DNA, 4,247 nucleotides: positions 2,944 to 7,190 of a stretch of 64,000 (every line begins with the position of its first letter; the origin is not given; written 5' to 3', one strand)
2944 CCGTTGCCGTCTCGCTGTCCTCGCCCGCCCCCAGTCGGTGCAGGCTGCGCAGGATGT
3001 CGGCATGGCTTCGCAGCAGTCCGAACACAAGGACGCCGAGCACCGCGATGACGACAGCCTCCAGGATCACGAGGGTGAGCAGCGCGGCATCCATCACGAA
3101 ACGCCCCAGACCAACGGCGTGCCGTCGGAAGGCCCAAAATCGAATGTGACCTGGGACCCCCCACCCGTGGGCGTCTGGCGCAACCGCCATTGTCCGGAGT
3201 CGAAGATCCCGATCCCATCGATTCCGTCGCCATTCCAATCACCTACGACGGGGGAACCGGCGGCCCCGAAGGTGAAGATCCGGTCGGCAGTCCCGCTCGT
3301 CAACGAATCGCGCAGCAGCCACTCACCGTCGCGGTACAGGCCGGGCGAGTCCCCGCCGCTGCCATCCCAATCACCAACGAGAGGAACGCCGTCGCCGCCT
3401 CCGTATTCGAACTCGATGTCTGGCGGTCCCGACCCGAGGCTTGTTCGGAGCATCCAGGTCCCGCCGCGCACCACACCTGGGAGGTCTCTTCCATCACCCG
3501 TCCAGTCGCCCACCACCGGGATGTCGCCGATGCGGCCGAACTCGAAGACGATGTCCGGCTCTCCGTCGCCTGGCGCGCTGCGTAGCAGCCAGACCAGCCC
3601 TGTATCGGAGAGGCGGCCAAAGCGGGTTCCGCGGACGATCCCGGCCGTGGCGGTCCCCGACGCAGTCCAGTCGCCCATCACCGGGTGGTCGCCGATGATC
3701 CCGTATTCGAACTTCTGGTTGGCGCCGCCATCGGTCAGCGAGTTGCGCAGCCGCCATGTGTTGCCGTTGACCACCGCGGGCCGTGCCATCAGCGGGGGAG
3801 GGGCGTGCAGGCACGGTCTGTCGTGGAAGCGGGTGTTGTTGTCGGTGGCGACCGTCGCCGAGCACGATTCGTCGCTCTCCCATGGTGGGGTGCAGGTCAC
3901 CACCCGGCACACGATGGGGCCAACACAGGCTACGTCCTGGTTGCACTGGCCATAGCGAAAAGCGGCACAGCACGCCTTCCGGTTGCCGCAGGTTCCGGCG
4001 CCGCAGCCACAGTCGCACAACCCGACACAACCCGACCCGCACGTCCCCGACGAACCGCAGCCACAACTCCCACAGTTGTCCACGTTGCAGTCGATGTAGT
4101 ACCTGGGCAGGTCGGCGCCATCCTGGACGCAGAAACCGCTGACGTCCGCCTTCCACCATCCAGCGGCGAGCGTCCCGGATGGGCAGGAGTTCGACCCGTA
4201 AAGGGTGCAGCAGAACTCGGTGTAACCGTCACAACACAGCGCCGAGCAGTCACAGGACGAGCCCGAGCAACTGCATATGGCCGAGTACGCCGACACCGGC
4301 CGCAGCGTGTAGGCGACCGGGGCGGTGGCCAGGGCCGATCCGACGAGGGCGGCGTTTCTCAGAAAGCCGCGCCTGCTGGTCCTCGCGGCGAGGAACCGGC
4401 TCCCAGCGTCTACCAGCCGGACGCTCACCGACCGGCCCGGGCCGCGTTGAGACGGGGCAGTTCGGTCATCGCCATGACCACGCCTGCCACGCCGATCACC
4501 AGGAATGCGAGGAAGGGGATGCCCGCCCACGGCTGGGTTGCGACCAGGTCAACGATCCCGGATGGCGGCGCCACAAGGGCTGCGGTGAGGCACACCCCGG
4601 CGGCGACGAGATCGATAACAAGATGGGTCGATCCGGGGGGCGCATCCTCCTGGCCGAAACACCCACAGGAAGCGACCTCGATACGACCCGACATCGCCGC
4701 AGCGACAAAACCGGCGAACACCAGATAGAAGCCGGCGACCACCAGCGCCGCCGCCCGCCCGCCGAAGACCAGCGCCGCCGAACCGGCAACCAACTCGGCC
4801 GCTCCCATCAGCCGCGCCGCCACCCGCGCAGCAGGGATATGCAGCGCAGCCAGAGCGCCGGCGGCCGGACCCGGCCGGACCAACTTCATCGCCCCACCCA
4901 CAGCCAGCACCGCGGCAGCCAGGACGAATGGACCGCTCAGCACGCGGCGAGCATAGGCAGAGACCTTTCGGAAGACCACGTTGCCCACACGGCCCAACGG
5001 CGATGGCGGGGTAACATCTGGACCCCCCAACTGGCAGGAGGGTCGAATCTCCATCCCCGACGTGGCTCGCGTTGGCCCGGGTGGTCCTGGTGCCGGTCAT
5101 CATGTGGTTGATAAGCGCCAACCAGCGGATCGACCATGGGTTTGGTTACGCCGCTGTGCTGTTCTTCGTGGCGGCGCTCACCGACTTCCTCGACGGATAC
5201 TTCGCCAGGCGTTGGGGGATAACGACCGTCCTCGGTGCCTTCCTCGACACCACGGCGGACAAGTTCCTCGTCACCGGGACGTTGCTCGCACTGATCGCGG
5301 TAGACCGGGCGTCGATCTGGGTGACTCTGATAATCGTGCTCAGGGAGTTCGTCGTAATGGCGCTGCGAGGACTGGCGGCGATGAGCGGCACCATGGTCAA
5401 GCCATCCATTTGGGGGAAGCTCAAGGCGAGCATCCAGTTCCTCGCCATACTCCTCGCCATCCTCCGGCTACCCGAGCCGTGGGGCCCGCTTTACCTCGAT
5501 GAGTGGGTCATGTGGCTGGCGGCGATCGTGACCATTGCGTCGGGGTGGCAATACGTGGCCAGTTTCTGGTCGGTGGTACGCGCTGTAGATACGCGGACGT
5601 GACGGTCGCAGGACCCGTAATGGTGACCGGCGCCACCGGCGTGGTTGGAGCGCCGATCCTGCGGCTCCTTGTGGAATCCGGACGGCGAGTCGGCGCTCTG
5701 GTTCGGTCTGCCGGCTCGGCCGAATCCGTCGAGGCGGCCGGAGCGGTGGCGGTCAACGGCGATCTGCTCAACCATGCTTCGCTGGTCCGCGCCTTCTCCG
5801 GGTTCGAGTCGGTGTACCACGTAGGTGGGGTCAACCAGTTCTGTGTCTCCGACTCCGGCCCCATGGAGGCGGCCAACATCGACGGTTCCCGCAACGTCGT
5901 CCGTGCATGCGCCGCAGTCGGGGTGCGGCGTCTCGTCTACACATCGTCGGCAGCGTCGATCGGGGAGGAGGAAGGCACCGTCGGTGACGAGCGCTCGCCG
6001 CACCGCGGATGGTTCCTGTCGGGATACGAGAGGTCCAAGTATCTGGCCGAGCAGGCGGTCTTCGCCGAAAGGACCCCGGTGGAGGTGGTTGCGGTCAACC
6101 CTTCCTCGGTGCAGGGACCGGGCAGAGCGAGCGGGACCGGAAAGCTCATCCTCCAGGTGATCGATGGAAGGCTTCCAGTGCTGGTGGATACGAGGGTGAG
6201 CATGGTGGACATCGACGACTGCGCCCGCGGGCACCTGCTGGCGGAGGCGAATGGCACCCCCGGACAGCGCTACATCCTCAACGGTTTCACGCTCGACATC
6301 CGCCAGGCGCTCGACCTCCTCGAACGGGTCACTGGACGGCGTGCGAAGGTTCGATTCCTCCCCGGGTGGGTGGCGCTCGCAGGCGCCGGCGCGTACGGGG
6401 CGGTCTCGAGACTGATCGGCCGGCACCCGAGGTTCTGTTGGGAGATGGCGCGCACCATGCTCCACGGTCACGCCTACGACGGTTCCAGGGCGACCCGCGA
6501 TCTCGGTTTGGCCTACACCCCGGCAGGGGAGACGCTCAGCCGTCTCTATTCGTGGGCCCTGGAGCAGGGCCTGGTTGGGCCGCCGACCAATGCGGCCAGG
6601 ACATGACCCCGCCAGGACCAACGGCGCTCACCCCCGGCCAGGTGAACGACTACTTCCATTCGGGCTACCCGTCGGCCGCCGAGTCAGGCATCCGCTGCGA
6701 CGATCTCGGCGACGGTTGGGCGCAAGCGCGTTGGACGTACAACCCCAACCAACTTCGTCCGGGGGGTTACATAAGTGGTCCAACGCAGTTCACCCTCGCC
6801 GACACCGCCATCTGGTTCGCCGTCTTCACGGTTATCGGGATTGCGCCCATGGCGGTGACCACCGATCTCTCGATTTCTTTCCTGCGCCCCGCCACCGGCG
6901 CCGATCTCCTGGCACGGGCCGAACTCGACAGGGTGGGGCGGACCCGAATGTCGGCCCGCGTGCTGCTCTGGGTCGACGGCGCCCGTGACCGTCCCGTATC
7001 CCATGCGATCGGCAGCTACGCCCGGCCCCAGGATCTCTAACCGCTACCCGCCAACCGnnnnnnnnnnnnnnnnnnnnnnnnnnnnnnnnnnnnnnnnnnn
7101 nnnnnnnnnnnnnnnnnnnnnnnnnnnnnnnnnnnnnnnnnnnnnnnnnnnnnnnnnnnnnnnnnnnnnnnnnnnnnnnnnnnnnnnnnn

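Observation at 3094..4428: Single polypeptide combining a light-chain-like 28-cysteine domain with a propeller-type repeat domain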

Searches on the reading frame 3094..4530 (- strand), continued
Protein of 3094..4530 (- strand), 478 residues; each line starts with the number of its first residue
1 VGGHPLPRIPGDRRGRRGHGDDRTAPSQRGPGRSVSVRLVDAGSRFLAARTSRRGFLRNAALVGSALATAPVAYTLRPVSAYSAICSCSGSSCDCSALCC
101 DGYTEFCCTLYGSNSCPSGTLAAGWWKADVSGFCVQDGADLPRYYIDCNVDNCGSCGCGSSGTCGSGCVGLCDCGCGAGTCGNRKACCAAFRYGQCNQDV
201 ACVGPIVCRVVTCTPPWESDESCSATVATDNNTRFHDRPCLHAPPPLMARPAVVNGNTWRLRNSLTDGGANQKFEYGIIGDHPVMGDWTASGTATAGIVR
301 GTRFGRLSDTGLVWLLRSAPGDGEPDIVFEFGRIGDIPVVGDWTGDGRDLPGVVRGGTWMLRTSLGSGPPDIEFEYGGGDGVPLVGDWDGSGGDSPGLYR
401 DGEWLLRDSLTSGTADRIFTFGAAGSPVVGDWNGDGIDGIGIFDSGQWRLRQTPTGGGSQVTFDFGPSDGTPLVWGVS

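Call 60: search_protein_families(library=pfam, alignment_id=A1, max_evalue=1)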
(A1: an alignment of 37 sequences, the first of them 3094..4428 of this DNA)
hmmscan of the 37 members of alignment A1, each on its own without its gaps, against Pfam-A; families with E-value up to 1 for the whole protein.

A. member 1, window:3094-4428:- (444 aa): 1 family
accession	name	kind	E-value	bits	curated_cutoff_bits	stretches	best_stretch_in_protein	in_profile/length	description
PF13517.12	FG-GAP_3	-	0.77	10.9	26.9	0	380-403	39-56/61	FG-GAP-like repeat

B. families by the number of members that match (of 37 scanned): 6 families
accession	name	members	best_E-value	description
PF13517.12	FG-GAP_3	10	0.00095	FG-GAP-like repeat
PF12971.12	NAGLU_N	2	0.0025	Alpha-N-acetylglucosaminidase (NAGLU) N-terminal domain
PF12502.13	DUF3710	2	0.0092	Protein of unknown function (DUF3710)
PF00333.26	Ribosomal_S5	1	0.068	Ribosomal protein S5, N-terminal domain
PF12779.12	WXXGXW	1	0.14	WXXGXW repeat (2 copies)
PF14231.11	GXWXG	1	0.66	GXWXG protein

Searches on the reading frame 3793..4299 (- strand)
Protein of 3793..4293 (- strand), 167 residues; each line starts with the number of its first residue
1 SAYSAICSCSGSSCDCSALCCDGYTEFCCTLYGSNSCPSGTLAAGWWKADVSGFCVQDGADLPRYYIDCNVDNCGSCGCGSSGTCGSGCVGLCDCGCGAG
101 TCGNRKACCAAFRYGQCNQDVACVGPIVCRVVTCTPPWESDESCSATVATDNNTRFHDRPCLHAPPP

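Call 5: search_protein_families(library=pfam, proteins=[window:3793-4293:-], max_evalue=10)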
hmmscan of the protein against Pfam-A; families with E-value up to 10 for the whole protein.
seq(167 aa): 0 families

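Call 32: predict_structure(alignment_id=A2)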
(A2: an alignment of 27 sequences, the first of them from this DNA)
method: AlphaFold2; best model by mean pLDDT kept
length: 169 residues; sequences in the alignment: 27
mean_pLDDT: 65.7   pTM: 0.66
mean pLDDT of the five models: 65.7, 55.7, 51.8, 50.5, 49.2
residues with pLDDT >= 90: 0; 70-90: 68; 50-70: 83; < 50: 18
segments of 3 or more residues with pLDDT < 50: 1-12
pLDDT, mean of each block of 10 residues (from residue 1): 37 56 54 61 81 82 84 74 62 54 58 58 72 81 72 68 63
secondary structure, 60 per line:
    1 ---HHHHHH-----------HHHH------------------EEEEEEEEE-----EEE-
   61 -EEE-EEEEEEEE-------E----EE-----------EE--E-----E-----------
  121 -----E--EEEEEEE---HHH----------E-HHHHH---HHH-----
elements in order: H4-9 H21-24 E43-51 E57-59 E62-64 E66-73 E129-135 H154-158

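Call 34: fold_search(model_id=the predicted structure, library=pdb)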
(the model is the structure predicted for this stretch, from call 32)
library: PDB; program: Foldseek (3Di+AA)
matches with E <= 10: 28; with E <= 0.001: 0
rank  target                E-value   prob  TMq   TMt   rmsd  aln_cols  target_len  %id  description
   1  7csr_B                3.2e+00  0.02  0.12  0.06  10.1        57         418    5  Structure of Ephexin4 R676L (released 2021-02-24)
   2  8p8w_D                4.4e+00  0.03  0.13  0.12  10.7        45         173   11  Mycoplasma pneumoniae di-ribosome in chloramphenicol-treated cells (following 70S) (released 2024-11-20)
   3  8dnl                  4.4e+00  0.01  0.12  0.09  10.1        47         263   13  Acidipropionibacterium acidipropionici encapsulin in an open state at pH 7.5 (released 2023-03-22)
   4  2lc7_MODEL_1_A        4.4e+00  0.01  0.11  0.16   8.7        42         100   17  Solution structure of the isolated Par-6 PDZ domain (released 2011-11-30)
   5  5af0_D                4.7e+00  0.02  0.10  0.08   5.2        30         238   13  MAEL domain from Bombyx mori Maelstrom (released 2015-04-01)
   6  8dgj_A                4.7e+00  0.02  0.12  0.02   9.8        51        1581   16  Structural Basis of MicroRNA Biogenesis by Dicer-1 and Its Partner Protein Loqs-PB - complex Ib (released 2022-11-16)
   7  6sw9_F                5.0e+00  0.04  0.14  0.11   4.2        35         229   11  IC2A model of cryo-EM structure of a full archaeal ribosomal translation initiation complex devoid of aIF1 in P. abyss (released 2020-02-19)
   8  5e7k_21               5.3e+00  0.01  0.09  0.08   4.0        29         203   14  Structure of T. thermophilus 70S ribosome complex with mRNA and cognate tRNALys in the A-site (released 2016-01-27)
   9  7avy                  5.3e+00  0.01  0.08  0.05   4.6        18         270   33  MerTK kinase domain in complex with quinazoline-based inhbitor (released 2021-03-03)
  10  5ibb_21               6.4e+00  0.01  0.09  0.08   6.2        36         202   17  Structure of T. thermophilus 70S ribosome complex with mRNA, tRNAfMet and cognate tRNAVal in the A-site (released 2016-05-25)
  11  8uvv                  6.4e+00  0.01  0.11  0.05   4.6        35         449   14  The NanJ sialidase catalytic domain in complex with Neu5Ac (released 2024-09-04)
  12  9v1i_lE               6.4e+00  0.01  0.10  0.05  14.4        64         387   11  Cryo- EM structure of ribosomal large subunit (LSU) from Entamoeba histolytica at 2.8 angstrom resolution (released 2025-10-08)
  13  3c6a                  6.4e+00  0.01  0.11  0.10   7.1        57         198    7  Crystal Structure of the RB49 gp17 nuclease domain (released 2009-01-13)
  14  8p0w_J                7.3e+00  0.02  0.13  0.11   8.7        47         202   13  Structure of the human Commander complex COMMD ring (released 2024-03-20)
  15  5af0_C                7.3e+00  0.01  0.10  0.08   5.3        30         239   13  MAEL domain from Bombyx mori Maelstrom (released 2015-04-01)
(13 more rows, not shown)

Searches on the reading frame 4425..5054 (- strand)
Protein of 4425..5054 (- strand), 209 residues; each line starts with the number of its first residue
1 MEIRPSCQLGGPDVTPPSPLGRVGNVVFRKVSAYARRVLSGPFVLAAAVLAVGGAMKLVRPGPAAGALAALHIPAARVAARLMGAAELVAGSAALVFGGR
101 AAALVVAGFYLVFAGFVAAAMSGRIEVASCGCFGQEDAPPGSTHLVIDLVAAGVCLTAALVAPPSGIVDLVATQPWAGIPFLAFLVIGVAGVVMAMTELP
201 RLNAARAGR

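Call 3: search_protein_families(library=pfam, proteins=[window:4425-5054:-], max_evalue=0.1)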
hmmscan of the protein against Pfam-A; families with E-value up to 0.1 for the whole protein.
window:4425-5054:- (209 aa): 1 family
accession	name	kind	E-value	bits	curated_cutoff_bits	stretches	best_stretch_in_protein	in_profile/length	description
PF07291.16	MauE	-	2e-12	47.9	27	1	44-160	11-127/128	Methylamine utilisation protein MauE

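Call 4: search_protein_families(library=ncbifam, proteins=[window:4425-5054:-], max_evalue=0.1)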
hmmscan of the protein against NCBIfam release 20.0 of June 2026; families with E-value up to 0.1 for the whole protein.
window:4425-5054:- (209 aa): 1 family
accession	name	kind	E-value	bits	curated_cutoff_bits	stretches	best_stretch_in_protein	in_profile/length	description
NF045576.1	BT_3928_fam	equivalog_domain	0.018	14.1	250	1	73-135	44-106/358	BT_3928 family protein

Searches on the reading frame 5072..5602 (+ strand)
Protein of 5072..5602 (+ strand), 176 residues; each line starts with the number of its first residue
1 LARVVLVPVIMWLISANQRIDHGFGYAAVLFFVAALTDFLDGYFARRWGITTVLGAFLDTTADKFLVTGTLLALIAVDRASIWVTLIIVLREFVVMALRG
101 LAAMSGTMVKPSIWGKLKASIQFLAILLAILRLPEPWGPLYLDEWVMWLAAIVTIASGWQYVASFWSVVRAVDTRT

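Call 3: search_protein_families(library=pfam, proteins=[window:5072-5602:+], max_evalue=0.1)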
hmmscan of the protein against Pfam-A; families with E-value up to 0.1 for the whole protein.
window:5072-5602:+ (176 aa): 1 family
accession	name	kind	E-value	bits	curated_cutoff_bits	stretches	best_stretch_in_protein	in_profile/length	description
PF01066.26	CDP-OH_P_transf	-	5e-34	118.3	22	1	1-155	9-151/152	CDP-alcohol phosphatidyltransferase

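Call 4: search_protein_families(library=ncbifam, proteins=[window:5072-5602:+], max_evalue=0.1)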
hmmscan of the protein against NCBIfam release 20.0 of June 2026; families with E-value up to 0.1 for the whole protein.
window:5072-5602:+ (176 aa): 12 families
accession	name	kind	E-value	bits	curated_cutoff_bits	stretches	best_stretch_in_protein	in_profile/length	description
TIGR00560.1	pgsA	equivalog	2.8e-36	125.8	109.1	1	2-168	10-179/183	CDP-diacylglycerol--glycerol-3-phosphate 3-phosphatidyltransferase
NF008090.0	PRK10832.1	equivalog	6.5e-19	68.7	304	1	3-167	13-177/182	CDP-diacylglycerol--glycerol-3-phosphate 3-phosphatidyltransferase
NF053678.1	ClpnSynClsA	equivalog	8.2e-17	61.9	240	1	1-109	11-115/180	cardiolipin synthase ClsA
NF040950.1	archin_ph_syn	equivalog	1.2e-09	38.3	180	1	9-154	41-176/191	archaetidylinositol phosphate synthase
TIGR00473.1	pssA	equivalog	3.4e-07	30.5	107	1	12-110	8-106/153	CDP-diacylglycerol--serine O-phosphatidyltransferase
NF038086.1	anchor_synt_A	exception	2e-05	24.5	200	1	26-99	34-115/222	protein sorting system archaetidylserine synthase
TIGR04217.1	archae_ser_T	exception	3.6e-05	23.6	200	1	9-91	18-101/221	archaetidylserine synthase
NF045883.1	PIPSynth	equivalog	7.6e-05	22.5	170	1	27-116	52-148/197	phosphatidylinositol phosphate synthase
NF052561.1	PIPSynBT1523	equivalog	0.011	15.4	350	1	23-73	59-109/232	hypothetical protein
NF041135.1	IPPtranDIPPsyn_Thcocales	equivalog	0.025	13.6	580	1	24-86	274-337/419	bifunctional L-myo-inositol-1-phosphate cytidylyltransferase/CDP-L-myo-inositol myo-inositolphosphotransferase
TIGR00341.1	TIGR00341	hypoth_equivalog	0.03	13.6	94.75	1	66-128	248-310/325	TIGR00341 family protein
NF003723.0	PRK05329.2-1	equivalog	0.091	11.4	680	0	16-109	79-167/436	glycerol-3-phosphate dehydrogenase subunit GlpB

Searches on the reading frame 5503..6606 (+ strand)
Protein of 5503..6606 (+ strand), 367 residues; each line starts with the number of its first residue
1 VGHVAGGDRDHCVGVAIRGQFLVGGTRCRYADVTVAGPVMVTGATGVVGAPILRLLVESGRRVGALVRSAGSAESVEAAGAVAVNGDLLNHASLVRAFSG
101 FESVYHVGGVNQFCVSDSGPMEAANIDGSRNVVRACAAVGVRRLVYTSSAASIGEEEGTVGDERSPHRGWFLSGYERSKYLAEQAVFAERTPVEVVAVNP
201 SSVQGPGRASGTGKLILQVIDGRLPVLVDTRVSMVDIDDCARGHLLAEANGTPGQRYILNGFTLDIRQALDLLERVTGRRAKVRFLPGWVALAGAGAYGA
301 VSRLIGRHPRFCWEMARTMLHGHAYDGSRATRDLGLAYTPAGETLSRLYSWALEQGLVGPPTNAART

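Call 3: search_protein_families(library=pfam, proteins=[window:5503-6606:+], max_evalue=0.1)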
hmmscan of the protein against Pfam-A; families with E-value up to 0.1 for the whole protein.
window:5503-6606:+ (367 aa): 9 families
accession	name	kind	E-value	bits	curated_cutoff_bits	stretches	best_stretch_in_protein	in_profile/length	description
PF01370.27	Epimerase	-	3.2e-24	86.1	20.9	1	39-257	1-237/240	NAD dependent epimerase/dehydratase family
PF01073.25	3Beta_HSD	-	1.6e-22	80.3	22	1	40-209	1-187/280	3-beta hydroxysteroid dehydrogenase/isomerase family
PF13460.12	NAD_binding_10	-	4.1e-17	63.1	27.2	1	43-200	1-143/184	NAD(P)H-binding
PF05368.20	NmrA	-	1.7e-14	54.6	27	1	39-149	5-107/298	NmrA-like family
PF07993.18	NAD_binding_4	-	7.3e-13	48.7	20.1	2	98-213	86-214/258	Male sterility protein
PF16363.11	GDP_Man_Dehyd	-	7.5e-10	39.2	27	1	40-216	1-197/332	GDP-mannose 4,6 dehydratase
PF04321.23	RmlD_sub_bind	-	2.5e-07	30.5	27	1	39-193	3-143/287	RmlD substrate binding domain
PF02719.21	Polysacc_synt_2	-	2.6e-06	27.3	20.2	1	39-149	1-128/293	Polysaccharide biosynthesis protein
PF08659.16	KR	-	0.017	15.5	22.6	0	39-77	3-42/180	KR domain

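Call 4: search_protein_families(library=ncbifam, proteins=[window:5503-6606:+], max_evalue=0.1)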
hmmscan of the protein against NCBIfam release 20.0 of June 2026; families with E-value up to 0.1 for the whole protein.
window:5503-6606:+ (367 aa): 30 families (the best 25 are shown)
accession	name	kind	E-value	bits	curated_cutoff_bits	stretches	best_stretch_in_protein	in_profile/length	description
TIGR03466.1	HpnA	hypoth_equivalog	2e-68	230.7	367.65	1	38-356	2-325/327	hopanoid-associated sugar epimerase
NF052578.1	StrlDmthSdmBMthl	equivalog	4.3e-41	141.7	600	1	40-357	4-327/328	sterol demethylase protein SdmB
NF042422.1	oxyalk_red_OleD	equivalog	4.7e-28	98.5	580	1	39-340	3-313/329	2-alkyl-3-oxoalkanoate reductase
NF042423.1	oxyalk_red_Shew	equivalog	1.6e-26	93.2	580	1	39-250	11-223/331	2-alkyl-3-oxoalkanoate reductase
TIGR01746.1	Thioester-redct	subfamily_domain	5e-14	52.3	213.35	1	39-187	2-178/371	thioester reductase domain-containing protein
TIGR04180.1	EDH_00030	hypoth_equivalog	1.2e-12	47.6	475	1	39-223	1-197/297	NAD-dependent 4,6-dehydratase LegB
TIGR01179.1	galE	equivalog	1.7e-12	46.8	262.3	1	39-186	2-156/332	UDP-glucose 4-epimerase GalE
NF005539.0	PRK07201.1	equivalog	6e-11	41.8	549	1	40-208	4-182/657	SDR family oxidoreductase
NF058621.1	DiazavRedAvaA7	equivalog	1.5e-10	41.2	400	1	39-166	3-131/304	3-diazoavenalumate denitrifying reductase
NF041293.1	G6PDh_Azf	equivalog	3.1e-09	36.6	400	1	37-166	3-129/252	NAD-dependent glucose-6-phosphate dehydrogenase Azf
TIGR02197.1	heptose_epim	equivalog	7e-09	35.3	274.6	1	39-189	1-152/316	ADP-glyceromanno-heptose 6-epimerase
NF004520.0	PRK05865.1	equivalog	7.8e-09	34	1509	1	39-153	3-107/854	sugar epimerase family protein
NF038078.1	NRPS_MxcG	equivalog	2.2e-07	28.5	2300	1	102-186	1171-1256/1442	myxochelin non-ribosomal peptide synthetase MxcG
NF007956.0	PRK10675.1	subfamily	2.7e-06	26.8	394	1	39-185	3-159/338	UDP-glucose 4-epimerase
TIGR03589.1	PseB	equivalog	1.4e-05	24.2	407.75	1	40-148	8-124/324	UDP-N-acetylglucosamine 4,6-dehydratase (inverting)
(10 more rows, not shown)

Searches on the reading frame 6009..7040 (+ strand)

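Call 66: search_protein_families(library=pfam, proteins=[window:6009-7040:+], max_evalue=0.001)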
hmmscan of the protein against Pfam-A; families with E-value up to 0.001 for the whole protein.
window:6009-7040:+ (343 aa): 2 families
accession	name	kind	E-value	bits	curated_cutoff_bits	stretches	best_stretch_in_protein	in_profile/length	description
PF03061.28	4HBT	-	2.5e-12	47.4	20.6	1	252-323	1-73/79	Thioesterase superfamily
PF20789.3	4HBT_3C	-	0.00074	20.2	24.1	1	236-321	44-124/140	Acyl-CoA thioesterase C-terminal domain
